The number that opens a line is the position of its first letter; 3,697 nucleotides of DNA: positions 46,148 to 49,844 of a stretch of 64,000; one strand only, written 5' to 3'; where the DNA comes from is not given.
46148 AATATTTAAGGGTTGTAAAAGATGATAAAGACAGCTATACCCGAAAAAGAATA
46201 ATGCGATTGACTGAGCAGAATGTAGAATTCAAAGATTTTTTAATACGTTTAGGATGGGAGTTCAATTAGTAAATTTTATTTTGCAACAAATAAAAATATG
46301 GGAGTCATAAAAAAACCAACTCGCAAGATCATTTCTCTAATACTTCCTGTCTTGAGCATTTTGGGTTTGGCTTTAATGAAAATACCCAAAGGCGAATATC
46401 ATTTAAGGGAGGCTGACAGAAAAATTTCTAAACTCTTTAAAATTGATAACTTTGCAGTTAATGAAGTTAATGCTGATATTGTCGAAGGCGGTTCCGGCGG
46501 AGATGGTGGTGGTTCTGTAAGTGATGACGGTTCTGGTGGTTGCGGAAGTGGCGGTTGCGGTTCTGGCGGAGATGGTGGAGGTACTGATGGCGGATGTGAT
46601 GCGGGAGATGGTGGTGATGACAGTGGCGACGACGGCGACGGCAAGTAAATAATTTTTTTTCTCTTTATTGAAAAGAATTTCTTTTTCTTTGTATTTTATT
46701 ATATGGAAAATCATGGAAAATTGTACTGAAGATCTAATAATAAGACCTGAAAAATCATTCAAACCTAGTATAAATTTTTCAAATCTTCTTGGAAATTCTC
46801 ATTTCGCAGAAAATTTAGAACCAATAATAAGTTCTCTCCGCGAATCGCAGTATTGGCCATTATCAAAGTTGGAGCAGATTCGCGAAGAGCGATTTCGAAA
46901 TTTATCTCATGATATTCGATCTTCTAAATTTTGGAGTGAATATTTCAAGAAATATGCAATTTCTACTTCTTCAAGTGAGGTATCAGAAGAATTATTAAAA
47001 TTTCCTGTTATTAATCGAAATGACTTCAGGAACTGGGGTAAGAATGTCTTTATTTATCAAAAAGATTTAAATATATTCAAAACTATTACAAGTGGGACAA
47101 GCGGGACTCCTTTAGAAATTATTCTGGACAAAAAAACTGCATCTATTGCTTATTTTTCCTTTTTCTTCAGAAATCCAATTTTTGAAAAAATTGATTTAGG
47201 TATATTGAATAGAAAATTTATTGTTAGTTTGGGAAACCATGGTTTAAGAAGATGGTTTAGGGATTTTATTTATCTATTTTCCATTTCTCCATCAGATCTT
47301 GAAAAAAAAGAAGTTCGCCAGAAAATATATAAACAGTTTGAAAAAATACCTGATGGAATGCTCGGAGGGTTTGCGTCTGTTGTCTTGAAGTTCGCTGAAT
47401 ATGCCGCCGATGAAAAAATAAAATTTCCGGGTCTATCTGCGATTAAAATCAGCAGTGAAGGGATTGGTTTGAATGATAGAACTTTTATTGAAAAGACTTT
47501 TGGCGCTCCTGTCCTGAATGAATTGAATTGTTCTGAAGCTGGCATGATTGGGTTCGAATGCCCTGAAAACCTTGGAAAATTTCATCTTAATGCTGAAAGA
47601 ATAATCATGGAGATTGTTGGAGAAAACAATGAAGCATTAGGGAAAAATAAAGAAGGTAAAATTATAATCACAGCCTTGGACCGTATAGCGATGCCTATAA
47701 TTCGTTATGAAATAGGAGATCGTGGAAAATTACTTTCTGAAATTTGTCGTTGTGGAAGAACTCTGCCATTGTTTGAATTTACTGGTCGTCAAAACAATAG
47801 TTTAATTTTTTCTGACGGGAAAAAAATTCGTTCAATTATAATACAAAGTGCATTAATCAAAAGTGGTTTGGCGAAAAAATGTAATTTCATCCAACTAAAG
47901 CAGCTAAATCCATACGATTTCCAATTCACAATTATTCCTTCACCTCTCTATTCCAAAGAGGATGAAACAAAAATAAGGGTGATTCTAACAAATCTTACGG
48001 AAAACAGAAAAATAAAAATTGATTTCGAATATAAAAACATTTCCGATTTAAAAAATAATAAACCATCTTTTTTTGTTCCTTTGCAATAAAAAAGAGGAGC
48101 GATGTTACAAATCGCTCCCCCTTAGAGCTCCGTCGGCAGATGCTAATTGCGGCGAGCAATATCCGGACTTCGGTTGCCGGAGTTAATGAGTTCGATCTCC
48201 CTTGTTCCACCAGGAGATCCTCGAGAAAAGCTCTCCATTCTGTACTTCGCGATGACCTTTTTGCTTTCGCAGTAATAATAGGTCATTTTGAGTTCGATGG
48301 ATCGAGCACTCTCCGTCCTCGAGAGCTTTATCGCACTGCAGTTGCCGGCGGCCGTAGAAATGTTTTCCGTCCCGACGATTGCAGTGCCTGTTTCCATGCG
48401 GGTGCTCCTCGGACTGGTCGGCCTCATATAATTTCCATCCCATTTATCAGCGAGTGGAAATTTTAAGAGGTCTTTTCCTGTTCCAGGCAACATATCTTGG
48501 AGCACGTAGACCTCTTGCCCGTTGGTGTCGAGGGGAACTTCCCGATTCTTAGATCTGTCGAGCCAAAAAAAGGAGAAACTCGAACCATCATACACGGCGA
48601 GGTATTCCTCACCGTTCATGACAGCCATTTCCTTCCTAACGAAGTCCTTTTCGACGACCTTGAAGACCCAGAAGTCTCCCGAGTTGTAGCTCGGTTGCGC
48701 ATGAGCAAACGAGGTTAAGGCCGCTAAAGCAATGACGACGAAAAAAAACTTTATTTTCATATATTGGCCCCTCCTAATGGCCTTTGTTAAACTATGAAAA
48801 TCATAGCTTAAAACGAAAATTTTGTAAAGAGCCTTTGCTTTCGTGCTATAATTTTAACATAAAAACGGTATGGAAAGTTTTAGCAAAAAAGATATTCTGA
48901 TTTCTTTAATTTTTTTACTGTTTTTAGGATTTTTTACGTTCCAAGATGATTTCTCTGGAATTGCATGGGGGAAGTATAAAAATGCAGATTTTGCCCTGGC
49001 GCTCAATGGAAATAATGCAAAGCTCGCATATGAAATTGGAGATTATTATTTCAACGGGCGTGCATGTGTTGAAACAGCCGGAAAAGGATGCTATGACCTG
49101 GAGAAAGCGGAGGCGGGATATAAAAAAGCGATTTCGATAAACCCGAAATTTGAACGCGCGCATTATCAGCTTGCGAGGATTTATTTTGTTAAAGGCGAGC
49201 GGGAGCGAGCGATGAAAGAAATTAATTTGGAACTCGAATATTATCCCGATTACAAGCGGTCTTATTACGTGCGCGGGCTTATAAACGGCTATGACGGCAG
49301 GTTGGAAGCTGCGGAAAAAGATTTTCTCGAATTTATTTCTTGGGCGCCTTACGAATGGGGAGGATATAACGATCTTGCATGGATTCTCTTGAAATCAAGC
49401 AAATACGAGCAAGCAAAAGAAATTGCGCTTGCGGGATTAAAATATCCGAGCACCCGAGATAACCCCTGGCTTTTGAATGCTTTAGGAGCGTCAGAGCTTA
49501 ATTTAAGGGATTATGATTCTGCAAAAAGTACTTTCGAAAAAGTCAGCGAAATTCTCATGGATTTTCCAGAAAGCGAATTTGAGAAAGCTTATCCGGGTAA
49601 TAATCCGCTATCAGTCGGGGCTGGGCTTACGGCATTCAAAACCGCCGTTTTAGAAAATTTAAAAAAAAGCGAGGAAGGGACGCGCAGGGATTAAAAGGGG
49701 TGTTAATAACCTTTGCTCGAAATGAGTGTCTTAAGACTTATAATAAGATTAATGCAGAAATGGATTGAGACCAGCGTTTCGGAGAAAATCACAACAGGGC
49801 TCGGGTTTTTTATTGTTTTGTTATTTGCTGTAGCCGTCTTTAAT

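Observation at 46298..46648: Candidate precursor peptide with an extremely Gly/Asp/Ser/Cys-rich core and an N-terminal hydrophobic segment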

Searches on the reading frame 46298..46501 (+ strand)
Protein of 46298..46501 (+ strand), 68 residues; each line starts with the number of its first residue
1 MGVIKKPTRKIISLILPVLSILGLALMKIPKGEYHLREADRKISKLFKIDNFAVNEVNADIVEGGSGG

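Call 30: find_homologous_proteins(query=A2, max_evalue=10)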
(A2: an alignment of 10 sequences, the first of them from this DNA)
Query A2 (10 sequences) (68 aa, profile of the alignment): 10 proteins with E <= 10 among 1384 candidates.
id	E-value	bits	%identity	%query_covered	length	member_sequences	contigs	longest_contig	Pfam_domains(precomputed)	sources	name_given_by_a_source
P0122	5.9e-23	98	63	12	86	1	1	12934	-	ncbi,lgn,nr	ncbi:MAG TPA: hypothetical protein VK254_02830 [Candidatus Bathyarchaeia archaeon]|nr:hypothetical p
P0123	1.4e-21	94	-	-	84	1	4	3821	-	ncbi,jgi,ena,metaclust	metaclust:\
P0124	5.8e-17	79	30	71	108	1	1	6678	-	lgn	-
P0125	8.2e-16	76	26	91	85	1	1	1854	-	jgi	jgi:hypothetical protein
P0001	2.4e-15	74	100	100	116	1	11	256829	-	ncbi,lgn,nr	ncbi:hypothetical protein HYW53_01890 [Candidatus Giovannonibacteria bacterium]|nr:hypothetical prot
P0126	5.0e-15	73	-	-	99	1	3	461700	-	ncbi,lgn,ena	-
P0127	5.2e-15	73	42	35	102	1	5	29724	-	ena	-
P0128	4.3e-14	70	30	40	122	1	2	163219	-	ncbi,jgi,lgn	jgi:hypothetical protein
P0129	1.5e-9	55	-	-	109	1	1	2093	-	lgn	-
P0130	6.5e-4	37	-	-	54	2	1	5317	-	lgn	-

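Call 32: find_encoding_contigs(protein=P0126, flank=9000, max_places=1)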
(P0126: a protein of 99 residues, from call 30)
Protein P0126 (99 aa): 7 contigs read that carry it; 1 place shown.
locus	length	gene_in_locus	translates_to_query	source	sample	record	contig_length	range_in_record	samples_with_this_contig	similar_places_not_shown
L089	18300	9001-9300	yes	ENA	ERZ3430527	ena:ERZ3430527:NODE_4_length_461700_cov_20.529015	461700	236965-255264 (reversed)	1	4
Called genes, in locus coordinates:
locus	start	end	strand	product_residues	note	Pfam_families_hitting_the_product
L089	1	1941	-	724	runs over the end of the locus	PF07705:CARDB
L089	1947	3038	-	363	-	PF07676:PD40 (faint)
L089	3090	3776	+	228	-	-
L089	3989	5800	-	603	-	PF07705:CARDB (weak)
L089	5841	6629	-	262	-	PF00515:TPR_1 (faint), PF07719:TPR_2 (faint), PF13181:TPR_8 (faint), PF13432:TPR_16 (faint), PF14559:TPR_19 (faint), PF13431:TPR_17 (faint)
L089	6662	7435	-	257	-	PF00881:Nitroreductase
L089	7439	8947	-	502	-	PF02624:YcaO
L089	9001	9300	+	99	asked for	-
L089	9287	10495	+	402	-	PF07719:TPR_2 (faint), PF13374:TPR_10 (faint), PF13414:TPR_11 (faint), PF13424:TPR_12 (faint), PF13428:TPR_14 (faint), PF13432:TPR_16 (faint), PF00515:TPR_1 (weak), PF13181:TPR_8 (weak), +1 more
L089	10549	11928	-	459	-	PF08238:Sel1 (faint)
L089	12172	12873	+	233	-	-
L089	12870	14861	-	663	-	PF00535:Glycos_transf_2, PF10111:Glyco_tranf_2_2, PF13641:Glyco_tranf_2_3 (weak), PF02709:Glyco_transf_7C (faint), PF00535:Glycos_transf_2, PF10111:Glyco_tranf_2_2, PF13641:Glyco_tranf_2_3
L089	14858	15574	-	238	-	PF13578:Methyltransf_24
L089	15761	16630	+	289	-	PF05050:Methyltransf_21 (weak)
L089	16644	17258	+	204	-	-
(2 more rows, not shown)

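Call 33: find_encoding_contigs(protein=P0128, flank=9000, max_places=1)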
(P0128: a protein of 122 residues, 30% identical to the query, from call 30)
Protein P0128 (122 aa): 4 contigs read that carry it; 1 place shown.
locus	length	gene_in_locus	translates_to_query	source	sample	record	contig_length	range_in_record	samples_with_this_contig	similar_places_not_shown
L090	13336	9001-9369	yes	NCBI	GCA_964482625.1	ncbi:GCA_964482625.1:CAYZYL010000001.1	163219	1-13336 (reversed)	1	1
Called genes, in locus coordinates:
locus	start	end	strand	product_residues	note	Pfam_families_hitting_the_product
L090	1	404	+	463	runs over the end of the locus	-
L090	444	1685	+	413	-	PF00464:SHMT, PF00155:Aminotran_1_2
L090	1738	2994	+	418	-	PF13173:AAA_14, PF13635:DUF4143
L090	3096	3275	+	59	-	-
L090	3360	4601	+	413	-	PF13173:AAA_14, PF13635:DUF4143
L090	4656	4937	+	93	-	PF14213:DUF4325 (weak)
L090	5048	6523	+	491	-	PF02624:YcaO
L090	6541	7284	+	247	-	PF00881:Nitroreductase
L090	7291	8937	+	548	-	PF01011:PQQ (faint), PF13360:PQQ_2, PF13570:Beta-prop_ACSF4, PF25293:Beta-prop_EMC1_N (faint), PF23414:Beta-prop_EML_2 (weak), PF13570:Beta-prop_ACSF4, PF25173:Beta-prop_WDR3_1st (weak), PF13360:PQQ_2, +2 more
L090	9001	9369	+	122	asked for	-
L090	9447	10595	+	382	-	PF00515:TPR_1 (faint), PF07719:TPR_2 (faint), PF13181:TPR_8 (faint)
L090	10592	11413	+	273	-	PF07719:TPR_2 (faint)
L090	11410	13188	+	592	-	-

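Call 34: find_encoding_contigs(protein=P0127, flank=9000, max_places=1)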
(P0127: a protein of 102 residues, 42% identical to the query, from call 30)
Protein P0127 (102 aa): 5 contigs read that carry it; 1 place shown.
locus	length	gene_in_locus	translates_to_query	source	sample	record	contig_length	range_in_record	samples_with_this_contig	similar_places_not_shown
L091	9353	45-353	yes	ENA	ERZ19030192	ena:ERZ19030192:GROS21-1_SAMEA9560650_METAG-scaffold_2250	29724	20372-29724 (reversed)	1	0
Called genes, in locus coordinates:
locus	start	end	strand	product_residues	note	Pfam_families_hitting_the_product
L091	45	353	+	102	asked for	-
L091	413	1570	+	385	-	PF13424:TPR_12 (faint), PF13181:TPR_8 (faint), PF00515:TPR_1 (weak), PF07719:TPR_2 (weak)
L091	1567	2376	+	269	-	PF13371:TPR_9 (faint), PF07719:TPR_2 (faint), PF13432:TPR_16 (faint), PF14559:TPR_19 (faint)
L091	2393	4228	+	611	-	-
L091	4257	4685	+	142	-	-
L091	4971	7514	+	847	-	-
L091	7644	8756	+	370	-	PF11104:PilM_2, PF06723:MreB_Mbl (faint), PF14450:FtsA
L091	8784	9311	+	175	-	-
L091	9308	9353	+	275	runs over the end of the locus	-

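Call 53: find_encoding_contigs(protein=P0124, flank=7000, max_places=1)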
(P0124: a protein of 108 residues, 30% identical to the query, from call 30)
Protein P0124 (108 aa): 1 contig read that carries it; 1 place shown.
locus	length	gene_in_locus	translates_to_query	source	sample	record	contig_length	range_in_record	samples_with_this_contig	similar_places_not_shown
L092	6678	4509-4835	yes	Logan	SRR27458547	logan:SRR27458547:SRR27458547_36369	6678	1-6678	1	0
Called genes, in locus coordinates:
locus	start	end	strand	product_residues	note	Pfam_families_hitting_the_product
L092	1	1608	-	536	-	?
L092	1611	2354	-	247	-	PF00881:Nitroreductase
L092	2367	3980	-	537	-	PF02624:YcaO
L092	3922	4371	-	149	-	-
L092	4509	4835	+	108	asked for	-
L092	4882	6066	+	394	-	PF13424:TPR_12 (faint), PF00515:TPR_1 (weak), PF07719:TPR_2 (weak), PF00515:TPR_1 (weak), PF13181:TPR_8 (weak)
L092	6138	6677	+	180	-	?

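Call 66: find_related_loci(query=A5, collection=metagenome_contigs, flank=7000)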
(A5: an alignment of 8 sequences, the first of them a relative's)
Query A5 (108 aa) in metagenome_contigs; peptide patterns used: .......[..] (x = any residue, [..] = any of these).
103 stretches matched a pattern; 2 encode a relative of the query (tblastn E <= 1e-3); 2 distinct loci.
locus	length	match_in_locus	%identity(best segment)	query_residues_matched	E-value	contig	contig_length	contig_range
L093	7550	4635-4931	55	1-95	4e-25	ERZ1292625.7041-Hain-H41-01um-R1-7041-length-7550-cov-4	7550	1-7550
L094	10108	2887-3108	56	1-86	4e-24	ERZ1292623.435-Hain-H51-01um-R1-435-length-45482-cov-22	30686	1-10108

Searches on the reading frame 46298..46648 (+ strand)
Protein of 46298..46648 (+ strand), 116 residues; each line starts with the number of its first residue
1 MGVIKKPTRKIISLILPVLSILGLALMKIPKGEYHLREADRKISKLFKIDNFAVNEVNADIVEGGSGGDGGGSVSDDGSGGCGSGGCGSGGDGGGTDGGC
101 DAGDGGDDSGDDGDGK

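Call 3: search_protein_families(library=pfam, proteins=[window:46298-46648:+], max_evalue=0.01)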
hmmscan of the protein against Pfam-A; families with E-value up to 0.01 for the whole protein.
window:46298-46648:+ (116 aa): 0 families

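Call 4: search_protein_families(library=ncbifam, proteins=[window:46298-46648:+], max_evalue=0.01)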
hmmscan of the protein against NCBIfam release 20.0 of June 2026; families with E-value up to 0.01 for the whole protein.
window:46298-46648:+ (116 aa): 0 families

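Call 8: find_homologous_proteins(query=window:46298-46645:+, max_evalue=0.01)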
Query window:46298-46645:+ (116 aa): 1 proteins with E <= 0.01 among 1099 candidates.
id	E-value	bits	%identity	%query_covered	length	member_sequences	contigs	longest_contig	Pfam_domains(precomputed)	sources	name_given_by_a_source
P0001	8.2e-65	235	100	100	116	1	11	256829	-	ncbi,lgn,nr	ncbi:hypothetical protein HYW53_01890 [Candidatus Giovannonibacteria bacterium]|nr:hypothetical prot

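Call 9: find_encoding_contigs(protein=window:46298-46645:+, flank=10000)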
Protein window:46298-46645:+ (116 aa): 11 contigs read that carry it; 6 places shown.
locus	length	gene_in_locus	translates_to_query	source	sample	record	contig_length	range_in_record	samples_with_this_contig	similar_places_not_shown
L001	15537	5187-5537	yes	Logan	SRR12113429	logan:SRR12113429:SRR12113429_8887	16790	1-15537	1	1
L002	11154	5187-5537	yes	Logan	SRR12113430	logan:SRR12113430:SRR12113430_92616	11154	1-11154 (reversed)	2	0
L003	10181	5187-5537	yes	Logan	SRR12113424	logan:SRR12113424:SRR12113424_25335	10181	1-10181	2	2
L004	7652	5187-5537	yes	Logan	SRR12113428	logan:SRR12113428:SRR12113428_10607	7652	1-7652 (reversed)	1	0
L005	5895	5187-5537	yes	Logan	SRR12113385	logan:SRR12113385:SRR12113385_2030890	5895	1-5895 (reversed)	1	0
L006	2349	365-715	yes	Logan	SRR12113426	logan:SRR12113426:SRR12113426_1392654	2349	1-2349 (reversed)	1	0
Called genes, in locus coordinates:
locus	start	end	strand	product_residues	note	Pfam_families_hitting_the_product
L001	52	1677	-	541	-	PF13360:PQQ_2, PF13570:Beta-prop_ACSF4, PF23414:Beta-prop_EML_2 (weak), PF13360:PQQ_2, PF13570:Beta-prop_ACSF4, PF25173:Beta-prop_WDR3_1st (weak), PF23381:Beta-prop_IFT122_1st (weak), PF13360:PQQ_2, +5 more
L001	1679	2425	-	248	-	PF00881:Nitroreductase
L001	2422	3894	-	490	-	PF02624:YcaO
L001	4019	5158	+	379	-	-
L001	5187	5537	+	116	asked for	-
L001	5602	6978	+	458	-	-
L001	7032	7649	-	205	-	-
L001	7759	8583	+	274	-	PF13181:TPR_8 (faint), PF13431:TPR_17 (faint), PF07719:TPR_2 (faint), PF00515:TPR_1 (faint), PF13428:TPR_14 (faint), PF14559:TPR_19 (weak)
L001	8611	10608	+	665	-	PF13385:Laminin_G_3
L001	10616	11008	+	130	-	-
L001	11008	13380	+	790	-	-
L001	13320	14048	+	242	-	PF18400:Thioredoxin_12 (faint), PF13462:Thioredoxin_4, PF13098:Thioredoxin_2 (weak), PF01323:DSBA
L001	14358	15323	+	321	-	PF01134:GIDA (faint), PF03486:HI0933_like (faint), PF07992:Pyr_redox_2, PF12831:FAD_oxidored (weak), PF13738:Pyr_redox_3, PF00070:Pyr_redox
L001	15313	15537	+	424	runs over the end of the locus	PF02812:ELFV_dehydrog_N, PF00208:ELFV_dehydrog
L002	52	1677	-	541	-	PF13360:PQQ_2, PF13570:Beta-prop_ACSF4, PF23414:Beta-prop_EML_2 (weak), PF13360:PQQ_2, PF13570:Beta-prop_ACSF4, PF25173:Beta-prop_WDR3_1st (weak), PF23381:Beta-prop_IFT122_1st (weak), PF13360:PQQ_2, +5 more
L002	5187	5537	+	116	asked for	-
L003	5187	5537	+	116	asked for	-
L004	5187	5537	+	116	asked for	-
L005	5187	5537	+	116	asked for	-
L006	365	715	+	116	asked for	-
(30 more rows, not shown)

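Call 59: search_protein_representatives(alignment_id=A3)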
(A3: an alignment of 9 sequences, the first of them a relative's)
Query: 9 sequences, 108 profile positions. Proteins with E-value up to 0.001 (for the whole library): 97; up to 1e-10: 46; up to 1e-30: 2. The best 97 are listed.
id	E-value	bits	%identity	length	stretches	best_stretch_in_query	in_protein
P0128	2.4e-36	140.6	-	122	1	1-107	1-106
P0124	6.7e-33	129.5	-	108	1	2-107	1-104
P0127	1.5e-30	121.9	-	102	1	1-102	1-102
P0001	6.2e-26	107.1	-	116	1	2-107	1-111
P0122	5.7e-23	97.6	-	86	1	1-84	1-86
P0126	1.0e-21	93.5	-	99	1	2-107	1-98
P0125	7.8e-19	84.3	-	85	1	1-93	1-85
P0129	2.9e-17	79.2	-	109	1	2-107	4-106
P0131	4.4e-17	78.6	-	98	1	1-84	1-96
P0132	1.2e-16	77.3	-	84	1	1-85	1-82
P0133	2.8e-16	76.0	-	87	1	2-85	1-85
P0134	3.3e-16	75.8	-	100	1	1-97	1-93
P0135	7.1e-16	74.7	-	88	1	1-85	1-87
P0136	1.1e-15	74.2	-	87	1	2-86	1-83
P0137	1.6e-15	73.6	-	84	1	1-85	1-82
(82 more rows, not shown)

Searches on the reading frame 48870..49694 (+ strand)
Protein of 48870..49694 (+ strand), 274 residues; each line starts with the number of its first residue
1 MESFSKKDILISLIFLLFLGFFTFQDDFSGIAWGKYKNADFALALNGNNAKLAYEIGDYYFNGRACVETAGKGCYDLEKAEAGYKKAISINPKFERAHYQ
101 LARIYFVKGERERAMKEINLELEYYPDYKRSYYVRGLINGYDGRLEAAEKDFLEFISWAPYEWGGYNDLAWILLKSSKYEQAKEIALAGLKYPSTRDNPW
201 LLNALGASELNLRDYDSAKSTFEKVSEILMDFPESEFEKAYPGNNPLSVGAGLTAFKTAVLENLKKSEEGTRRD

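Call 3: search_protein_families(library=pfam, proteins=[window:48870-49694:+], max_evalue=0.01)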
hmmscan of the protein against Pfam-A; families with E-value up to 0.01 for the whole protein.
window:48870-49694:+ (274 aa): 12 families
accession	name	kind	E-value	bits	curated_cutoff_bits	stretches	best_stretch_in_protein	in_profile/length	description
PF13431.12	TPR_17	-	9.5e-15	54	24.4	1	84-110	2-28/34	Tetratricopeptide repeat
PF14559.12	TPR_19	-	2.2e-11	44.3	25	1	76-127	6-57/68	Tetratricopeptide repeat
PF00515.34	TPR_1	-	3.1e-11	43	27.8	0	76-94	16-34/34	Tetratricopeptide repeat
PF13181.12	TPR_8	-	9.1e-11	41.5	25.7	0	130-160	2-32/34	Tetratricopeptide repeat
PF07719.23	TPR_2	-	4.1e-10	39.4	27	0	96-128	2-34/34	Tetratricopeptide repeat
PF13428.12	TPR_14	-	6.9e-06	26.7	23.5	0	76-104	16-44/44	Tetratricopeptide repeat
PF13414.12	TPR_11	-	3.8e-05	23.7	26.8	1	76-108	9-41/42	TPR repeat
PF13424.12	TPR_12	-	5.2e-05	23.8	30.1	0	201-229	5-33/77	Tetratricopeptide repeat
PF24575.1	TPR_Slam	-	0.00077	20.3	35.2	0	76-116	62-102/104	Surface lipoprotein assembly modifier, N-terminal TPR repeats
PF13174.12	TPR_6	-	0.0015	19.5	26.3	0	205-225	6-26/33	Tetratricopeptide repeat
PF13432.12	TPR_16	-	0.0033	18.3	32.7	0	168-218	2-50/65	Tetratricopeptide repeat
PF13525.12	YfiO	-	0.0058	16.9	25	0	92-238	39-126/203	Outer membrane lipoprotein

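Call 4: search_protein_families(library=ncbifam, proteins=[window:48870-49694:+], max_evalue=0.01)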
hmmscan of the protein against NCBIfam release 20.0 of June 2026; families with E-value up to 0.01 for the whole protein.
window:48870-49694:+ (274 aa): 13 families
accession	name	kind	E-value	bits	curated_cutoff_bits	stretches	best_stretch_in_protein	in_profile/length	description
TIGR02917.1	PEP_TPR_lipo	equivalog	4.8e-14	51.2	312.2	2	76-185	140-249/899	XrtA/PEP-CTERM system TPR-repeat protein PrsT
TIGR02521.1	type_IV_pilW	equivalog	1.9e-11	44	154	1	96-236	32-172/234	type IV pilus biogenesis/stability protein PilW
TIGR02552.1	LcrH_SycD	equivalog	9.6e-07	28.6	104.8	1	75-123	66-114/136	SycD/LcrH family type III secretion system chaperone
TIGR04510.1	mod_pep_cyc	subfamily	5.2e-06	25.2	400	1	76-227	413-564/814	putative peptide modification system cyclase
NF040959.1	MamA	equivalog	7.9e-06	25.5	200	1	77-183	87-193/204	magnetosome protein MamA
NF008391.2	PRK11189.1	equivalog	8.9e-06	25.4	250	1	80-183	84-184/297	lipoprotein NlpI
TIGR02795.1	tol_pal_ybgF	equivalog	4.3e-05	24.1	90.1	0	171-235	47-109/119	tol-pal system protein YbgF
NF033762.1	social_mot_Tgl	equivalog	0.00015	21.2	225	1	101-184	142-225/252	social motility TPR repeat lipoprotein Tgl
NF047558.1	TPR_END_plus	domain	0.00063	19.6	32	1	97-130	1-34/56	TPR end-of-group domain-containing protein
TIGR00990.1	3a0801s09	subfamily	0.0013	17.4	757.25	1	78-179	348-449/615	mitochondrial import receptor subunit TOM70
NF008756.0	PRK11788.1-4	equivalog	0.0028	16.7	474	1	76-156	195-272/389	lipopolysaccharide assembly protein LapB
NF033920.0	C39_PA2778_fam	equivalog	0.0038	16.7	150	0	111-191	172-252/255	PA2778 family cysteine peptidase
NF047371.1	FlcA_CTERM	equivalog_domain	0.0064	15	300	0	54-153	442-531/646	periplasmic flagellar collar protein FlcA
